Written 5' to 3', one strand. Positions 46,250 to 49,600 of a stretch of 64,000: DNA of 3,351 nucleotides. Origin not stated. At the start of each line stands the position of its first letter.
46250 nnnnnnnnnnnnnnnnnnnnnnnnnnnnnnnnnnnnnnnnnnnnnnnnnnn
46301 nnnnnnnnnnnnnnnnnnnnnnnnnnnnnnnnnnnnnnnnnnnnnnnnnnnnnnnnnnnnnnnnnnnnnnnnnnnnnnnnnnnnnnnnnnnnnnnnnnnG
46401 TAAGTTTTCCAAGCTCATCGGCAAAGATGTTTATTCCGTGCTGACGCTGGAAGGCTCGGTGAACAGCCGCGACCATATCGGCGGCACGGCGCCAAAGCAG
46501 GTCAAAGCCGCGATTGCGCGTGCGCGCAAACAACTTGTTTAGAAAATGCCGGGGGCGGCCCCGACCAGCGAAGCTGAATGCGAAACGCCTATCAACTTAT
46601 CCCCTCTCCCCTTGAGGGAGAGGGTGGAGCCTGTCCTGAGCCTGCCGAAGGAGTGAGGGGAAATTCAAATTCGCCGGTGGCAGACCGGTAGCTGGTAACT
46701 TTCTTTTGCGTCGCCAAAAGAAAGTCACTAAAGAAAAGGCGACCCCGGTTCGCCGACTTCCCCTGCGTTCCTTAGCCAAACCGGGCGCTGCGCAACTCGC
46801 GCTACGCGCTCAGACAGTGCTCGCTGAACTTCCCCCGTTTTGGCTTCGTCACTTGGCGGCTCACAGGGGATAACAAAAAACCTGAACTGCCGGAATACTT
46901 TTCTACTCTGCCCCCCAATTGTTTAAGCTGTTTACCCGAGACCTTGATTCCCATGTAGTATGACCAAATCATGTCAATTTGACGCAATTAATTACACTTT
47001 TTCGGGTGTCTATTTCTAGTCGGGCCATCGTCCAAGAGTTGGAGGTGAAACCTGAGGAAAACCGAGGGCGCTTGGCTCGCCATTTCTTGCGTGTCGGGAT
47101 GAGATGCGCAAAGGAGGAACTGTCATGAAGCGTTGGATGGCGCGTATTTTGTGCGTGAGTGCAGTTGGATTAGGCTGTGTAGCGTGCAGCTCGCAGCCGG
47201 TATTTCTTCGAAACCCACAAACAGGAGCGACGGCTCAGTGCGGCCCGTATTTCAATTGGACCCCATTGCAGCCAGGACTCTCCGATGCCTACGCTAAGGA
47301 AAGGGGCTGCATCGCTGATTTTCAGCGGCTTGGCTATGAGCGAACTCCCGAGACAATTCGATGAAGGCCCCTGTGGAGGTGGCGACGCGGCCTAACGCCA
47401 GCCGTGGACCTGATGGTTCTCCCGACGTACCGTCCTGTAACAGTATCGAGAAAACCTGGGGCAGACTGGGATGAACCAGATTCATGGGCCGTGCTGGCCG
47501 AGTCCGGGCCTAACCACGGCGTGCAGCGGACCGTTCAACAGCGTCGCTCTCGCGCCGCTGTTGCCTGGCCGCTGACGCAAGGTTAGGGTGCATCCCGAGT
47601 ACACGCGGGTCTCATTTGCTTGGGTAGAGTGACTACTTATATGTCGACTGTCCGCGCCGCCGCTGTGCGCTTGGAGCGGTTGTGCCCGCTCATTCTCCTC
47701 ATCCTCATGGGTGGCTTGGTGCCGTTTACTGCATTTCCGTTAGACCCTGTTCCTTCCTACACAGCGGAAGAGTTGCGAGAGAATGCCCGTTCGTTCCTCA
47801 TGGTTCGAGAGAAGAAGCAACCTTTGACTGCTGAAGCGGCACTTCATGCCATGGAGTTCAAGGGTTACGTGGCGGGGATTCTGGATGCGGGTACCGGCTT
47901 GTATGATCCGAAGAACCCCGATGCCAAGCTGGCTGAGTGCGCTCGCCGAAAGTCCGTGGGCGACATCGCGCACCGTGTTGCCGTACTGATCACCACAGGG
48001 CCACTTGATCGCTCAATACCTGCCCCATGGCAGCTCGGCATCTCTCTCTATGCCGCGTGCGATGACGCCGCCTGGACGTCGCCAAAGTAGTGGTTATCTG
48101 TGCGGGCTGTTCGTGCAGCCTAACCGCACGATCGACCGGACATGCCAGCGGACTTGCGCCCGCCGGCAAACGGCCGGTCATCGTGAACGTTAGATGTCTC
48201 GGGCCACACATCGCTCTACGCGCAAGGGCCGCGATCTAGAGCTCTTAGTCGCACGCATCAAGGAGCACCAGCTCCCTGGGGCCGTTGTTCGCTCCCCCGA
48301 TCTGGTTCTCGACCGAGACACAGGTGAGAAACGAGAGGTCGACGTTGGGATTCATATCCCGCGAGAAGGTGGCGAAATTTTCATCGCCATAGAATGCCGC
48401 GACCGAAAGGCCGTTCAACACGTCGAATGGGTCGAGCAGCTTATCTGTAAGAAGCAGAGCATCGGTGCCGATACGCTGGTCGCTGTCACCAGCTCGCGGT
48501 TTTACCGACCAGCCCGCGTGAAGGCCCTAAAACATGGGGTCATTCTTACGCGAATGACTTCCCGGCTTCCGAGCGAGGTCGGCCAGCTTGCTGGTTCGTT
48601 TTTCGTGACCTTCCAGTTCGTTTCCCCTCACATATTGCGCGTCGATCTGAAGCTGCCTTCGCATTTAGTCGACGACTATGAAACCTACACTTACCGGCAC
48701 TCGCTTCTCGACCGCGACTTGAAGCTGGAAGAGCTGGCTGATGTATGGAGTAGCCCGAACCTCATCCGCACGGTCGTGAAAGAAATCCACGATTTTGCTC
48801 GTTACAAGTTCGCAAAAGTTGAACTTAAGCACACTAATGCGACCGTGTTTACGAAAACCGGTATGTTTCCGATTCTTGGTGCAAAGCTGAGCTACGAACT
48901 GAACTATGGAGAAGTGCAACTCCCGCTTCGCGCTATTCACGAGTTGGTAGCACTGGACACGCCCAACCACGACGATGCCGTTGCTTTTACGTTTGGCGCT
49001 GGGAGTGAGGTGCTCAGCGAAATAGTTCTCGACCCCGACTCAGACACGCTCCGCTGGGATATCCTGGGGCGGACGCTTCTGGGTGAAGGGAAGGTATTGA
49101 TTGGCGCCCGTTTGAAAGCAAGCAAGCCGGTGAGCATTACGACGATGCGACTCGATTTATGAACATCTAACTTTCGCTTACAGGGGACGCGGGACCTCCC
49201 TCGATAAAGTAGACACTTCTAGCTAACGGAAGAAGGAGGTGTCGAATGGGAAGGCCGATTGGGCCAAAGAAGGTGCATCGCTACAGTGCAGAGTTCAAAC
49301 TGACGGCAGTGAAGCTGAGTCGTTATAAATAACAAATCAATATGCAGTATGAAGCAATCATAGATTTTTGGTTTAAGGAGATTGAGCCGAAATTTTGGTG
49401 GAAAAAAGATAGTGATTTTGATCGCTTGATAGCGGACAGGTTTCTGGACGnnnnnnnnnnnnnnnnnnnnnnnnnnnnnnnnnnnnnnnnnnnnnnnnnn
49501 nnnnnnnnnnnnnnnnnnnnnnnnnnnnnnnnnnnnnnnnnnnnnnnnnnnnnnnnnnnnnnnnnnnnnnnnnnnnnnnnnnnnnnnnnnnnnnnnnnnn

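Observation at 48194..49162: Cassette-borne Mrr-type PD-(D/E)xK nuclease fused to an uncharacterised 200-aa domain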

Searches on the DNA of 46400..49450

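Call 69: search_rna_families(source=window, start=46400, end=49450, threshold=evalue, max_evalue=0.1)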
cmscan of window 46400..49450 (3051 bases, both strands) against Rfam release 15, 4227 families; matches with E-value up to 0.1: 0.
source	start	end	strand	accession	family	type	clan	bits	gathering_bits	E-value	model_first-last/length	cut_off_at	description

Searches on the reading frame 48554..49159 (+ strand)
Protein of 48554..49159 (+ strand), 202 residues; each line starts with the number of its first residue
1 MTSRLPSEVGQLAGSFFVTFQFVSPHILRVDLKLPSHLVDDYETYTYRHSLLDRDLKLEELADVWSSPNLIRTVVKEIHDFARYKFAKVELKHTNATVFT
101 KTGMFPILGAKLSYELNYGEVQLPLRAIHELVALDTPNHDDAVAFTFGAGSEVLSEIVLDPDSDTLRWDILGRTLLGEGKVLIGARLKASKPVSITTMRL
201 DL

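Call 39: predict_structure(alignment_id=A2)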
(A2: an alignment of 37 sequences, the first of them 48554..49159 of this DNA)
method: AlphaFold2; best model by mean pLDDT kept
length: 202 residues; sequences in the alignment: 37
mean_pLDDT: 90.0   pTM: 0.78
mean pLDDT of the five models: 90.0, 87.0, 86.0, 84.7, 79.8
residues with pLDDT >= 90: 148; 70-90: 41; 50-70: 12; < 50: 1
segments of 3 or more residues with pLDDT < 50: none
pLDDT, mean of each block of 10 residues (from residue 1): 64 88 95 96 97 97 95 92 93 96 96 96 91 66 90 92 91 78 93 93 86
secondary structure, 60 per line:
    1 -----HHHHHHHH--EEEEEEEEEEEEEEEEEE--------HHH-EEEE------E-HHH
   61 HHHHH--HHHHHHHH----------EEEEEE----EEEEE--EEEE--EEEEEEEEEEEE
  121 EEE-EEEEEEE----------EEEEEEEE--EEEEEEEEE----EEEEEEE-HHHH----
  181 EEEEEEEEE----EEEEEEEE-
elements in order: H6-13 E16-33 E46-49 H58-65 H68-75 E86-91 E96-100 E103-106 E109-123 E125-131 E142-149 E152-160 E165-171 H173-176 E181-189 E194-201

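Call 42: fold_search(model_id=the predicted structure, library=pdb)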
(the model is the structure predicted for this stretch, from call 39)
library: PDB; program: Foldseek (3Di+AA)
matches with E <= 10: 372; with E <= 0.001: 0
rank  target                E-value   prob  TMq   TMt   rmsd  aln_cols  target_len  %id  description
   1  6bwo_A                1.0e-01  0.11  0.13  0.16  11.0       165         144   10  LarC2, the C-terminal domain of a cyclometallase involved in the synthesis of the NPN cofactor of lactate racemase, ap (released 2018-06-20)
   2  6bwq_B                1.5e-01  0.09  0.13  0.17  11.1       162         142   11  LarC2, the C-terminal domain of a cyclometallase involved in the synthesis of the NPN cofactor of lactate racemase, in (released 2018-06-20)
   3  4fva_B                3.2e-01  0.14  0.14  0.12  19.4       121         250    4  Crystal structure of truncated Caenorhabditis elegans TDP2 (released 2012-10-31)
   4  4f1i                  3.6e-01  0.12  0.14  0.09  19.3       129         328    7  Crystal structure of SeMet TDP2 from Caenorhabditis elegans (released 2012-10-31)
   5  7rag_A                3.8e-01  0.10  0.13  0.15  16.9       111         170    8  Structure of the CwlD amidase from Clostridioides difficile in complex with the GerS lipoprotein (released 2021-09-08)
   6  4fva_C                4.2e-01  0.13  0.14  0.12  18.9       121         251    4  Crystal structure of truncated Caenorhabditis elegans TDP2 (released 2012-10-31)
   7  4gew                  4.5e-01  0.13  0.14  0.09  19.5       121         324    5  Crystal structure of TDP2 from C. elegans (released 2012-10-31)
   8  4gyz_F                4.5e-01  0.07  0.15  0.13  18.4       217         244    7  Mus Musculus Tdp2 Bound to dAMP and Mg2+ (released 2012-10-31)
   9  4fva_D                5.0e-01  0.12  0.14  0.12  19.4       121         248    4  Crystal structure of truncated Caenorhabditis elegans TDP2 (released 2012-10-31)
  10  5ino_B                5.6e-01  0.10  0.14  0.12  17.4       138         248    7  Human Tdp2 reaction product (5'-phosphorylated DNA)-Mg2+ complex (released 2016-04-27)
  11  4fva_A                5.9e-01  0.11  0.14  0.12  19.4       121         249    4  Crystal structure of truncated Caenorhabditis elegans TDP2 (released 2012-10-31)
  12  7ye3_A                5.9e-01  0.06  0.15  0.12  21.8       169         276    8  Crystal structure of Lactobacillus rhamnosus 4-deoxy-L-threo-5-hexosulose-uronate ketol-isomerase KduI complexed with  (released 2023-07-05)
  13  4gyz_H                6.3e-01  0.11  0.14  0.12  19.9       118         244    6  Mus Musculus Tdp2 Bound to dAMP and Mg2+ (released 2012-10-31)
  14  4gz1_B                6.3e-01  0.09  0.15  0.12  17.3       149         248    9  Mus Musculus Tdp2 reaction product (5'-phosphorylated DNA)-Mg2+ complex at 1.5 Angstroms resolution (released 2012-10-31)
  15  7ye3_E                7.0e-01  0.06  0.15  0.12  21.5       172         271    8  Crystal structure of Lactobacillus rhamnosus 4-deoxy-L-threo-5-hexosulose-uronate ketol-isomerase KduI complexed with  (released 2023-07-05)
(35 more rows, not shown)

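Call 51: search_protein_families(library=pfam, alignment_id=A3, max_evalue=1)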
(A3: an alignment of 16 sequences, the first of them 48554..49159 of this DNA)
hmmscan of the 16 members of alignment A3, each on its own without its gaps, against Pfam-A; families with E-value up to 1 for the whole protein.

A. member 1, window:48554-49159:+ (202 aa): 0 families

B. families by the number of members that match (of 16 scanned): 3 families
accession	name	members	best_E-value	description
PF21796.3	Cac1_C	1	0.039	Chromatin assembly factor 1 subunit Cac1, C-terminal domain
PF22057.2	BACOVA_00961-like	1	0.2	BACOVA_00961-like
PF09746.14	Membralin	1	0.25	Tumour-associated protein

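Call 57: search_protein_representatives(alignment_id=A3)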
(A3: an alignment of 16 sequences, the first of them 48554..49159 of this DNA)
Query: 16 sequences, 202 profile positions. Proteins with E-value up to 0.001 (for the whole library): 28; up to 1e-10: 18; up to 1e-30: 8. The best 28 are listed.
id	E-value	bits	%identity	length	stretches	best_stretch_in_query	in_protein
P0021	6.4e-82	290.3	-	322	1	1-202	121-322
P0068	5.2e-74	264.5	-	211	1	1-202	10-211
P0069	1.2e-62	227.4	-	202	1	1-201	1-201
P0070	2.0e-58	213.6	-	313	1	2-202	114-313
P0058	4.1e-58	212.6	-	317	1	2-202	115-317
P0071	2.5e-34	134.9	-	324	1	1-202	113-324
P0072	9.9e-32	126.5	-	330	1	1-200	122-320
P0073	2.3e-31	125.3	-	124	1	84-202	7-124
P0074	4.4e-29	117.8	-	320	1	2-201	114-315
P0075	8.8e-23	97.3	-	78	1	125-202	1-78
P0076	6.2e-21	91.2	-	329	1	2-201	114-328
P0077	1.0e-17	80.7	-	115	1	95-201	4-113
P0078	4.4e-17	78.6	-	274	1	3-151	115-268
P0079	6.9e-16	74.7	-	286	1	2-171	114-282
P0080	1.2e-14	70.7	-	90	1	114-202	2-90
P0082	2.0e-14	69.9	-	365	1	7-184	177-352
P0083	3.5e-11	59.4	-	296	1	20-200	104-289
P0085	7.3e-09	51.8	-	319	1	4-201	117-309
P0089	2.0e-05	40.6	-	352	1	6-187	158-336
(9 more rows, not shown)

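Call 61: search_protein_families(library=pfam, proteins=[P0082, P0089, P0083, P0085, P0072, P0076], max_evalue=0.1)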
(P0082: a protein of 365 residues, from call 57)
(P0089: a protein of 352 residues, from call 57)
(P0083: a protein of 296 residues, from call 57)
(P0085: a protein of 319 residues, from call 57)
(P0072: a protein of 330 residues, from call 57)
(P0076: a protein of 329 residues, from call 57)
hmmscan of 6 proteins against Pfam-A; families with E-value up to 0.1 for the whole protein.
P0082 (365 aa): 0 families

P0089 (352 aa): 1 family
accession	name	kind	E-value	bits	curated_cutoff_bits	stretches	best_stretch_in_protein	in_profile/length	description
PF03127.19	GAT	-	0.035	14.8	31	1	27-74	14-59/77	GAT domain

P0083 (296 aa): 0 families

P0085 (319 aa): 1 family
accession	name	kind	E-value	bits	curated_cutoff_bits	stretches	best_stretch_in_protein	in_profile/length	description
PF04471.18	Mrr_cat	-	4.7e-05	23.9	21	1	31-113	25-107/115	Restriction endonuclease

P0072 (330 aa): 2 families
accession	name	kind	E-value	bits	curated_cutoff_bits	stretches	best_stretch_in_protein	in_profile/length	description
PF22722.2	NA-iREase1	-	0.00034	21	27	1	45-114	22-90/106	NACHT-associated inactive Restriction Endonuclease 1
PF04471.18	Mrr_cat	-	0.00059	20.4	21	1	56-120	41-106/115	Restriction endonuclease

P0076 (329 aa): 1 family
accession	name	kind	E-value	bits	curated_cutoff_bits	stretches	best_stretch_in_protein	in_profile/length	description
PF04471.18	Mrr_cat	-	0.0035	17.9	21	1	45-110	38-105/115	Restriction endonuclease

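Call 63: fold_search(model_id=the predicted structure, library=viral)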
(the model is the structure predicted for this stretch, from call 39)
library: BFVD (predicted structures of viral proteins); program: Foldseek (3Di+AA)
matches with E <= 10: 463; with E <= 0.001: 0
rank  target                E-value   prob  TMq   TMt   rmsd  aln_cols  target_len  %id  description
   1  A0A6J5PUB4            2.6e-02  0.10  0.13  0.15  28.7       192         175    9  Uncharacterized protein [uncultured Caudovirales phage]
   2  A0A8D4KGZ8            3.9e-02  0.15  0.18  0.12  14.2       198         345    8  (no name in the UniProt tables at hand)
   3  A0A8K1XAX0            9.1e-02  0.13  0.17  0.08  19.5       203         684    9  (no name in the UniProt tables at hand)
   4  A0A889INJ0            1.1e-01  0.20  0.20  0.10  13.7       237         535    7  Glycoprotein (Fragment) [Culex perexiguus rhabdovirus]
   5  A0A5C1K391            1.1e-01  0.11  0.17  0.07  20.0       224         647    9  (no name in the UniProt tables at hand)
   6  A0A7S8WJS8            1.1e-01  0.07  0.15  0.10  20.8       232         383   10  Glycoprotein (Fragment) [Gurupi chuvirus-like 1]
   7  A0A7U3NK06            1.5e-01  0.69  0.19  0.44   7.8        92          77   10  Uncharacterized protein [Bacillus phage Kirov]
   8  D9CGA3                1.5e-01  0.05  0.12  0.09  17.7       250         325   12  (no name in the UniProt tables at hand)
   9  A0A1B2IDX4            1.8e-01  0.63  0.19  0.37   8.1        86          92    9  Uncharacterized protein [Erwinia phage vB_EamM_Kwan]
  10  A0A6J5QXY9            2.1e-01  0.03  0.10  0.08  20.4       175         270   11  Uncharacterized protein [uncultured Caudovirales phage]
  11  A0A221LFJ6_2          2.5e-01  0.03  0.10  0.04  22.8       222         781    9  Putative ORF1 (Fragment) [Barns Ness breadcrumb sponge dicistro-like virus 1]
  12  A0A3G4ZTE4            2.6e-01  0.72  0.19  0.13   6.1        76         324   13  Uncharacterized protein [Edafosvirus sp.]
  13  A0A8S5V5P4            2.8e-01  0.03  0.10  0.07  22.1       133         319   15  PD-(D/E)XK nuclease superfamily protein [Myoviridae sp. ct4uh47]
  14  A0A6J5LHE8            3.1e-01  0.13  0.15  0.06  15.3       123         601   15  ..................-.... domain containing protein [uncultured Caudovirales phage]
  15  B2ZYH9                3.5e-01  0.02  0.08  0.04  21.5       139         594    9  Uncharacterized protein [Ralstonia phage phiRSL1]
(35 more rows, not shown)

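Call 88: search_protein_families(library=phrogs, proteins=[window:48554-49159:+], max_evalue=0.1)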
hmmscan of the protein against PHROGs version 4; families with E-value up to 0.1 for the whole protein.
window:48554-49159:+ (202 aa): 1 family
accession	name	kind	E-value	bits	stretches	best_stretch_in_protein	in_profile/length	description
phrog_4260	-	unknown function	0.028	14.9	1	52-104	44-97/229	-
